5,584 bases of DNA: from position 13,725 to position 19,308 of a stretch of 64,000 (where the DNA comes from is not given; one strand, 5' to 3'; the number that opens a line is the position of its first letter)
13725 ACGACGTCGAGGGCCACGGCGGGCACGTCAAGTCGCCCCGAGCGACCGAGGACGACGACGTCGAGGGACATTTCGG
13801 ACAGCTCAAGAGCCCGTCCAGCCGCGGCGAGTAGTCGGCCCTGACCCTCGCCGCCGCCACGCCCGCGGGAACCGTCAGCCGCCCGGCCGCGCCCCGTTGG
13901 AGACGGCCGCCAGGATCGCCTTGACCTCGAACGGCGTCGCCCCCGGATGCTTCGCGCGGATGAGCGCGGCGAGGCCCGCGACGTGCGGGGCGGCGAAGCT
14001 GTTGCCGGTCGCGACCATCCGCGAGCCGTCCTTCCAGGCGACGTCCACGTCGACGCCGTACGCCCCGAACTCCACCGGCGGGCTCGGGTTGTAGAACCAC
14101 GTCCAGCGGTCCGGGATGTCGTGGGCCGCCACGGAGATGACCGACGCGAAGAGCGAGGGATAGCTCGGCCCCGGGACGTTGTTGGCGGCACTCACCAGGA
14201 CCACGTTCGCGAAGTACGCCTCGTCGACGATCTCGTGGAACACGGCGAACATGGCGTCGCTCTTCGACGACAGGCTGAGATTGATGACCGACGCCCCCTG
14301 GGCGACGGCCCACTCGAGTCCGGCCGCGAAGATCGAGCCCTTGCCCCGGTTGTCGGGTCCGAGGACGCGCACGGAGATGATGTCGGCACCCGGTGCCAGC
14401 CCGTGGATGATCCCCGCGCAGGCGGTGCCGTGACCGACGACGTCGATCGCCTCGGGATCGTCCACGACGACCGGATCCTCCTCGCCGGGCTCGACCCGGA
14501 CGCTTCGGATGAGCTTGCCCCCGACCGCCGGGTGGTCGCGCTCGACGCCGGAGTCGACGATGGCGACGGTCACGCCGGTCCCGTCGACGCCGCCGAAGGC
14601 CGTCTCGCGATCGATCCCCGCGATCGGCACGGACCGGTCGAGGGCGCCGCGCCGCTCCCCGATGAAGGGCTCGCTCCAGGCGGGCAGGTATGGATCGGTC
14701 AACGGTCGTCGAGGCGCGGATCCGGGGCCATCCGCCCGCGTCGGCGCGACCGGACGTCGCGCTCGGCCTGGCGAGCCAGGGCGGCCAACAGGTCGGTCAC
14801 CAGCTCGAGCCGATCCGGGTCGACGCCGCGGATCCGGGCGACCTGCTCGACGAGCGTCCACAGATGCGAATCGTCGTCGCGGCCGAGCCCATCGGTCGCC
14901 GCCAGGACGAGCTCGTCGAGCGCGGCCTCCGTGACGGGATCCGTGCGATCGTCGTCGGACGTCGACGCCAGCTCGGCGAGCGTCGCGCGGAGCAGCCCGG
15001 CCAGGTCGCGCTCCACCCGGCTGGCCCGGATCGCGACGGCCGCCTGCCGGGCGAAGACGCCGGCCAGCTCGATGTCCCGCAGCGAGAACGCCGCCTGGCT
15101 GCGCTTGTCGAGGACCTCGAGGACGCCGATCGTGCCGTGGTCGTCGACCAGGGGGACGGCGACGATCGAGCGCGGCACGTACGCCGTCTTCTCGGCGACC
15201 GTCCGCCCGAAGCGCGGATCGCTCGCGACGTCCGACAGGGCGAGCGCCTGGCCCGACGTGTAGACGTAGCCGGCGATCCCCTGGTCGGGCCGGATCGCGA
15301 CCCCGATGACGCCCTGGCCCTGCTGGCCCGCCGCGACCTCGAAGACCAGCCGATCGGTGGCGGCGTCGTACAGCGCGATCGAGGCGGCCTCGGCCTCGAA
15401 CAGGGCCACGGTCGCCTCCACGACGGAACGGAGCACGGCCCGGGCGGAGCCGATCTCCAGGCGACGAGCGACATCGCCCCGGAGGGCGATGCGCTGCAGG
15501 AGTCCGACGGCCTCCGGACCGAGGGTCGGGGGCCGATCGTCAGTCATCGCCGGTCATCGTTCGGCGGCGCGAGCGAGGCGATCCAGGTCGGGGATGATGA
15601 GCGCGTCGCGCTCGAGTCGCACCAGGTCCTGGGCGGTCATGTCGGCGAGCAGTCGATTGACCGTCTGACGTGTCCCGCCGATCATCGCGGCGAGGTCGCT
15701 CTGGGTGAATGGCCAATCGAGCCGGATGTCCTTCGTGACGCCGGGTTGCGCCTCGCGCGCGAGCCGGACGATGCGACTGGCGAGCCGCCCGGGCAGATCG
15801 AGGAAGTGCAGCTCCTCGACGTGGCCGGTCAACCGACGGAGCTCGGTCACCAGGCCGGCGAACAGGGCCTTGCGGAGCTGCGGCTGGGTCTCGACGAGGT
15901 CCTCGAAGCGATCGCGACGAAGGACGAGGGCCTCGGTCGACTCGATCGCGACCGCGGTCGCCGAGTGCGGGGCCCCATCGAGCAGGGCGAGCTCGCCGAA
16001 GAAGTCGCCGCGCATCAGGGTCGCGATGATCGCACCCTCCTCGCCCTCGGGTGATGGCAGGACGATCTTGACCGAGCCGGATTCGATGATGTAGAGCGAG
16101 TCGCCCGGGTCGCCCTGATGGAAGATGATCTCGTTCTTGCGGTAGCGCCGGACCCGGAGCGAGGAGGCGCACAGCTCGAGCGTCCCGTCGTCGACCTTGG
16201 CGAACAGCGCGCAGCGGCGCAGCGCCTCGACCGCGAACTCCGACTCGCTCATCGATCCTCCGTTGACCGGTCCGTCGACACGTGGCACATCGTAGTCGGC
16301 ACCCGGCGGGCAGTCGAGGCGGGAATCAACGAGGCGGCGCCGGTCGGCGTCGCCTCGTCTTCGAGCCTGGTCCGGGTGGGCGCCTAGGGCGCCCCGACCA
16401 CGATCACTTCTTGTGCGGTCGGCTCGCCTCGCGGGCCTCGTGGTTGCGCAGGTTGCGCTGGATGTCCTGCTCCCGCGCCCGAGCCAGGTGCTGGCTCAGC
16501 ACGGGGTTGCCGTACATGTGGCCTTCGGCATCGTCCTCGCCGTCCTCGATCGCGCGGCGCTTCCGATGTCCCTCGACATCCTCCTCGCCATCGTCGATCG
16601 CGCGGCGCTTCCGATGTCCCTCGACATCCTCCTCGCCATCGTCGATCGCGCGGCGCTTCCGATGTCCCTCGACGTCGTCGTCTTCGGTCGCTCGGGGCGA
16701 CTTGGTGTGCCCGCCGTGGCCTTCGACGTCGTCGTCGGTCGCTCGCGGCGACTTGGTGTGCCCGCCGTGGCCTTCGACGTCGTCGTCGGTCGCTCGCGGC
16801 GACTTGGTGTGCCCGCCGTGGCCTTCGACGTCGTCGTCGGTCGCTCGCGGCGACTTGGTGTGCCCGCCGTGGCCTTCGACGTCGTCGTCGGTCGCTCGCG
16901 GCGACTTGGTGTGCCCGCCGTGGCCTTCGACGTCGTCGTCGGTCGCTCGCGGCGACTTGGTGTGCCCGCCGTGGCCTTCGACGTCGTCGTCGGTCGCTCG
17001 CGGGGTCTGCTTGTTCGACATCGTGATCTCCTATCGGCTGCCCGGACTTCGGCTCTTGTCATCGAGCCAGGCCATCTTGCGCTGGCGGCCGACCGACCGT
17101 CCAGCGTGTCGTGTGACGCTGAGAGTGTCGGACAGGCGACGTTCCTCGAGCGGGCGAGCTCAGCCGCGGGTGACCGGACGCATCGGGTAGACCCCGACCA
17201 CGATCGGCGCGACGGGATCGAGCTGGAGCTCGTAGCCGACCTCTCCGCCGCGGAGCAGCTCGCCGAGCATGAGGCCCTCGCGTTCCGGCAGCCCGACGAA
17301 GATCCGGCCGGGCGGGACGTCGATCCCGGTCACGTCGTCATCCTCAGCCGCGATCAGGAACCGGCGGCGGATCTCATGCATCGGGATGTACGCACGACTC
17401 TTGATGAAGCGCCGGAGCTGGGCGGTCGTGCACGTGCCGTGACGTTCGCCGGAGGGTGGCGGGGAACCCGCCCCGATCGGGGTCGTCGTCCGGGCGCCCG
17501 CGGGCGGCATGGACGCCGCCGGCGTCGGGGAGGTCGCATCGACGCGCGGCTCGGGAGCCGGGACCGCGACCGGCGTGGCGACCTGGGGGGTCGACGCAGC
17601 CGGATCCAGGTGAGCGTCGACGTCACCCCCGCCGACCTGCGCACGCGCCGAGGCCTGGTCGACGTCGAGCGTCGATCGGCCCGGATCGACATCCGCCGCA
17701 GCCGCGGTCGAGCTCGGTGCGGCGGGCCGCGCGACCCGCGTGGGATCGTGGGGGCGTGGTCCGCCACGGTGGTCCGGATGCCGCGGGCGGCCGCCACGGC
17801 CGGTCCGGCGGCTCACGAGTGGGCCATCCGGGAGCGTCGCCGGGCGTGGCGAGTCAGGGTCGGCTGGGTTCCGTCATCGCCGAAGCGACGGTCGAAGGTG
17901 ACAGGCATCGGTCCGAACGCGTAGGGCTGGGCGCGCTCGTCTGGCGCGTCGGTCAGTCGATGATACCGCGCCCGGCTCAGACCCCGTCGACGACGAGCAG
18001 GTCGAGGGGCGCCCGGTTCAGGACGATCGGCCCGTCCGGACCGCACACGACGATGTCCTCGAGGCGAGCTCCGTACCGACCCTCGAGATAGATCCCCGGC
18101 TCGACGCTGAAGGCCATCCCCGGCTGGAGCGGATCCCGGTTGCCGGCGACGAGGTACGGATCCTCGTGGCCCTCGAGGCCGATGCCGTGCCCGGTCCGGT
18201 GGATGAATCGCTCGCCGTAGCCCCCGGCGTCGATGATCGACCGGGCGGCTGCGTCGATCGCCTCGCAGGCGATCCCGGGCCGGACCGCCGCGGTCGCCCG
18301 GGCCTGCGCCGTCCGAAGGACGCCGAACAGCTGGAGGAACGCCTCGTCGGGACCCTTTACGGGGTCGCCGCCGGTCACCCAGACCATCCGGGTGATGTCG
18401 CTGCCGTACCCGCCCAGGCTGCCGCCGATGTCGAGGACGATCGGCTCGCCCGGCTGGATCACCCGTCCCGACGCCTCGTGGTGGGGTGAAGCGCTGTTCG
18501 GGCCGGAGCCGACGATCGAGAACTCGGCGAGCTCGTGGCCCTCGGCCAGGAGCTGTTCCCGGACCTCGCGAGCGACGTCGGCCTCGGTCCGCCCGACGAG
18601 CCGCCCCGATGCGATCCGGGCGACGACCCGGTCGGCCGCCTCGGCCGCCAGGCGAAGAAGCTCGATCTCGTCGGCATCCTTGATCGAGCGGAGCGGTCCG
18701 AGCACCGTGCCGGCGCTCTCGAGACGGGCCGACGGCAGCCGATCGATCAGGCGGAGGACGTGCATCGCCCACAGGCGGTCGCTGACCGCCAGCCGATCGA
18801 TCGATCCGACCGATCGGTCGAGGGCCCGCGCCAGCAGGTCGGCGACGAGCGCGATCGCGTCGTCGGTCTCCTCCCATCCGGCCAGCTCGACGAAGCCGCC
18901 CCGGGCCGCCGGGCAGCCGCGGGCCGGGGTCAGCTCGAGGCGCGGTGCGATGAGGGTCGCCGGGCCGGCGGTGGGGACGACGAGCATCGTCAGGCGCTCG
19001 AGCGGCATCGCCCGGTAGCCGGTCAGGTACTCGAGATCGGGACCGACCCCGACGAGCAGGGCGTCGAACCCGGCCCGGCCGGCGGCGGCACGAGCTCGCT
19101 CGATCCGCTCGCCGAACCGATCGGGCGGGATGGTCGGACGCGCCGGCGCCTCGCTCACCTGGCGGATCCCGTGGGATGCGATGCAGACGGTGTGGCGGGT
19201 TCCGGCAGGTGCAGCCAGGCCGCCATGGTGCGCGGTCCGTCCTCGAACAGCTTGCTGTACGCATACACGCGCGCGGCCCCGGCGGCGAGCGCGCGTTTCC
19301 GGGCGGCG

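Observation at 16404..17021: A 205-aa protein built almost entirely from 10 DVEGH units, with HGGH/GGH sites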

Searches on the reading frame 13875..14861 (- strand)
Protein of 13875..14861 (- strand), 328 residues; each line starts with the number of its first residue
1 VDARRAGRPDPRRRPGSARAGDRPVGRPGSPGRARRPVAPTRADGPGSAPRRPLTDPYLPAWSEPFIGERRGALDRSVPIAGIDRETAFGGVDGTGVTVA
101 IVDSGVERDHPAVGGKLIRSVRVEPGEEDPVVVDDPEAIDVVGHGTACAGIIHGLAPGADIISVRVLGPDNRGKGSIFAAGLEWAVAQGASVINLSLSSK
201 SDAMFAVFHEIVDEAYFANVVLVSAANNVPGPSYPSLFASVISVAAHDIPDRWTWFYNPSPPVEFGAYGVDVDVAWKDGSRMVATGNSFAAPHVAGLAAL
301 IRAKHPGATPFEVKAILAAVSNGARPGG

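Call 4: search_protein_families(library=pfam, proteins=[window:13875-14861:-], max_evalue=0.01)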
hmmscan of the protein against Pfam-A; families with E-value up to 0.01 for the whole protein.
window:13875-14861:- (328 aa): 1 family
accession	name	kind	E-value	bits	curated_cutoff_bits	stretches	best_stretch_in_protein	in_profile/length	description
PF00082.27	Peptidase_S8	-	3.1e-30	105.9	21.8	1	94-317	1-269/288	Subtilase family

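Call 5: search_protein_families(library=ncbifam, proteins=[window:13875-14861:-], max_evalue=1)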
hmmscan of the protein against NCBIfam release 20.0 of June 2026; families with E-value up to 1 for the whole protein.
window:13875-14861:- (328 aa): 9 families
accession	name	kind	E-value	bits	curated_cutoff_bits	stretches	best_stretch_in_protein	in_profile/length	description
TIGR03921.1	T7SS_mycosin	equivalog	1.1e-36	126.7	278.75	1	88-319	6-261/353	type VII secretion-associated serine protease mycosin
NF049966.1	QH_SP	equivalog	7.3e-31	107.2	165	1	99-319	2-209/219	subtilisin-like serine protease QhpE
TIGR03895.1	protease_PatA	subfamily_domain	9.5e-08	31.2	421.05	1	178-326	46-202/606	PatA/PatG family cyanobactin maturation protease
NF040553.1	SGO_0316_fam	subfamily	6.4e-06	24.1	1400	1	149-229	379-464/1486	SGO_0316/SGO_0317 family LPXTG-anchored serine peptidase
NF033595.1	denti_PrtP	equivalog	0.00086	18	300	1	186-318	335-475/606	dentilisin complex serine proteinase subunit PrtP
NF040809.1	germ_prot_CspBA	exception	0.04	11.5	1250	0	144-167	158-181/1099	bifunctional germination protease/germinant receptor pseudoprotease CspBA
NF040808.2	CspC_non_triad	exception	0.13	10.6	675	0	88-111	89-112/556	bile acid germinant receptor pseudoprotease CspC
NF051851.1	AtpSerPepEprS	equivalog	0.14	10.1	1700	0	90-120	62-92/988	autotransporter serine peptidase EprS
NF033865.1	fusolisin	equivalog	0.22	9.5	999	1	278-317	336-375/1006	fusolisin family autotransporter serine protease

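Call 30: search_solved_structures(query=window:13875-14861:-, max_evalue=0.00001, show_alignments=2)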
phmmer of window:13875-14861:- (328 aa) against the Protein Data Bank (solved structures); distinct sequences matched with E-value up to 0.00001: 138 (the best 60 are shown).
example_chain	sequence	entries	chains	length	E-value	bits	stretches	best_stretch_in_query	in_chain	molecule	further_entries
1gns_A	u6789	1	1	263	1.2e-27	100.3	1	91-317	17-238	SUBTILISIN BPN'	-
9zio_S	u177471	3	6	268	1.3e-27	100.3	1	91-317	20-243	SUBTILISIN BPN'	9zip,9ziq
3f49_S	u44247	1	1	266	1.7e-27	99.8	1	91-317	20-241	Subtilisin BPN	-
1dui_A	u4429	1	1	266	1.8e-27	99.8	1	91-317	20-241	PROTEIN (SUBTILISIN BPN')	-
1gnv_A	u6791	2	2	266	1.8e-27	99.7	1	91-317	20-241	SUBTILISIN BPN'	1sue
6u9l_S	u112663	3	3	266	2e-27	99.6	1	91-317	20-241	SUBTILISIN BPN'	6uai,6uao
2sni_E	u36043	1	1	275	2.6e-27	99.2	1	91-317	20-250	SUBTILISIN NOVO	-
1sbn_E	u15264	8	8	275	3.1e-27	99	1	91-317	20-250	SUBTILISIN NOVO BPN' | SUBTILISIN BPN'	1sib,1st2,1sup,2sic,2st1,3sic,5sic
1lw6_E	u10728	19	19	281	3.3e-27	98.9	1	91-317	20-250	SUBTILISIN BPN' | Subtilisin BPN' precursor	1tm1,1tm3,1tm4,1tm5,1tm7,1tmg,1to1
1s02_A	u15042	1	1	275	3.5e-27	98.8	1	91-317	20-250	SUBTILISIN BPN'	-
6ube_S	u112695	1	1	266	4.2e-27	98.5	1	91-317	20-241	SUBTILISIN BPN'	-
1a2q_A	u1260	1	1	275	4.3e-27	98.5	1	91-317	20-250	SUBTILISIN BPN'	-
3bgo_S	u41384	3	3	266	5.1e-27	98.3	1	91-317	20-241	Subtilisin BPN'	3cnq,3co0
1ak9_A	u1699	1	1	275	6e-27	98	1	91-317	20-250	SUBTILISIN 8321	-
1s01_A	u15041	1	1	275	6e-27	98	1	91-317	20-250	Subtilisin BPN'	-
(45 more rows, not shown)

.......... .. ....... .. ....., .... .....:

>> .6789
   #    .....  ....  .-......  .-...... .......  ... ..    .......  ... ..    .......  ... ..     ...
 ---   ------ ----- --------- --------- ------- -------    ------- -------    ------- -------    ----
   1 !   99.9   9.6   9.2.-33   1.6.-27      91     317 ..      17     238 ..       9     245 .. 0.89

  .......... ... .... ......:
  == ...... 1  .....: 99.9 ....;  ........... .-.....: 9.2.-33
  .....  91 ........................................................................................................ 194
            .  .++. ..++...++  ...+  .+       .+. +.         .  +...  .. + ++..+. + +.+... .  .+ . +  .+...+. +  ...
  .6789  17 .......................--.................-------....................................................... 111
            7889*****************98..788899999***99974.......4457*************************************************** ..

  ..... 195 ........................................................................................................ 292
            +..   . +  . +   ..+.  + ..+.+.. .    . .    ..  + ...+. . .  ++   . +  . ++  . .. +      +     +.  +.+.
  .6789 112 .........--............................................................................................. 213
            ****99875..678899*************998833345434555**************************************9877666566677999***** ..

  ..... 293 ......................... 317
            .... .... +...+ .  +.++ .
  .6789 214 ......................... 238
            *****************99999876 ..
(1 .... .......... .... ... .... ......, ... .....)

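Call 60: find_related_loci(query=A3, collection=metagenome_contigs, flank=6000)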
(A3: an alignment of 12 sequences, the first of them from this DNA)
Query A3 (275 aa) in metagenome_contigs; peptide patterns used: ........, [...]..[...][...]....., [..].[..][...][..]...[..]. (x = any residue, [..] = any of these).
600 stretches matched a pattern (row limit reached: there are more); 521 encode a relative of the query (tblastn E <= 1e-3); the best 80 are kept; 80 distinct loci.
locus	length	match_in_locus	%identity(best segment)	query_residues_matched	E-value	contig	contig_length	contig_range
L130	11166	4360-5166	75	1-269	9e-136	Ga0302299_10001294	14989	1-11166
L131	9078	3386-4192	75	1-269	1e-135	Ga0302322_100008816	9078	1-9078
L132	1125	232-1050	76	1-273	1e-147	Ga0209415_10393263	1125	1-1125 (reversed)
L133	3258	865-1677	73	1-269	2e-137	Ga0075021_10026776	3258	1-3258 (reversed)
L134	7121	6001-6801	75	6-272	2e-131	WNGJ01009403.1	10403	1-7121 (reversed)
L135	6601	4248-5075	73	1-275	5e-131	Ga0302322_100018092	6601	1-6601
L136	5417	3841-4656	74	1-269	2e-131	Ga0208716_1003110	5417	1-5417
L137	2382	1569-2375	74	1-269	2e-137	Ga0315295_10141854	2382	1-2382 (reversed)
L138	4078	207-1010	74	2-269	3e-132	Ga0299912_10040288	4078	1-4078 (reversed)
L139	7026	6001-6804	72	6-272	2e-128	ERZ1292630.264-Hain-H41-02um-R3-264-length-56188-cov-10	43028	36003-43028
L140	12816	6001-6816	71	4-274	5e-128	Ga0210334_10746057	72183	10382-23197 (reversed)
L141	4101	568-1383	72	1-269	8e-126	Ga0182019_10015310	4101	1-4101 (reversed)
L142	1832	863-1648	71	6-269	5e-129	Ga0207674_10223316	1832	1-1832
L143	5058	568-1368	72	1-264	9e-121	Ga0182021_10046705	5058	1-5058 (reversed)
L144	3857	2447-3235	72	6-269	2e-121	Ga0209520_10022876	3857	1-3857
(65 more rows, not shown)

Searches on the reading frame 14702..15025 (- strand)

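Call 38: search_protein_families(library=pfam, proteins=[window:14702-15025:-], max_evalue=10)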
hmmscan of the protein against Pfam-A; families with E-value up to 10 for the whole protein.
seq(108 aa): 1 family
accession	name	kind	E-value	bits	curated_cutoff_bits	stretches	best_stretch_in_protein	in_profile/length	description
PF24430.1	DUF7553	-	0.065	14.2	27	1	57-93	34-70/85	Family of unknown function (DUF7553)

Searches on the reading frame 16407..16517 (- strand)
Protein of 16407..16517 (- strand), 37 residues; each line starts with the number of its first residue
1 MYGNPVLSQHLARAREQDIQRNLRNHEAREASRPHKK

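Call 38: search_protein_families(library=pfam, proteins=[window:16407-16517:-], max_evalue=10)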
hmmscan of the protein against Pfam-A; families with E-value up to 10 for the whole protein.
seq(37 aa): 0 families

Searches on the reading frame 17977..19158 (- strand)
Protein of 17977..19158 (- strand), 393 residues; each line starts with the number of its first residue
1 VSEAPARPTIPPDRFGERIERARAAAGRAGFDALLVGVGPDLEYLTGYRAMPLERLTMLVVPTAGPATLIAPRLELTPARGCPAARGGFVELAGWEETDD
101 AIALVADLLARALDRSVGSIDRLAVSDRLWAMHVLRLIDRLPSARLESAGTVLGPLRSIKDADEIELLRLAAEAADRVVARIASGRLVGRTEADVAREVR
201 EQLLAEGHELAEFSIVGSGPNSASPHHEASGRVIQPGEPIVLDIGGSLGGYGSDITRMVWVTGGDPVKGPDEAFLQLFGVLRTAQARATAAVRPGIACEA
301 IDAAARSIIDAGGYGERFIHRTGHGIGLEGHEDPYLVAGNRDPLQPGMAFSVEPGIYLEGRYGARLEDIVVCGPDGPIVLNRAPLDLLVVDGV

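Call 4: search_protein_families(library=pfam, proteins=[window:17977-19158:-], max_evalue=0.01)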
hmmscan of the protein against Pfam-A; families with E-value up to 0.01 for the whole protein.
window:17977-19158:- (393 aa): 2 families
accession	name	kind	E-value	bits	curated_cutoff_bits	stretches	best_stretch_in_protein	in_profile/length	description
PF00557.29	Peptidase_M24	-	1.4e-53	182.2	23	1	166-372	1-206/208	Metallopeptidase family M24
PF01321.24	Creatinase_N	-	3.4e-11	44.2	22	1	18-159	1-128/128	Creatinase/Prolidase N-terminal domain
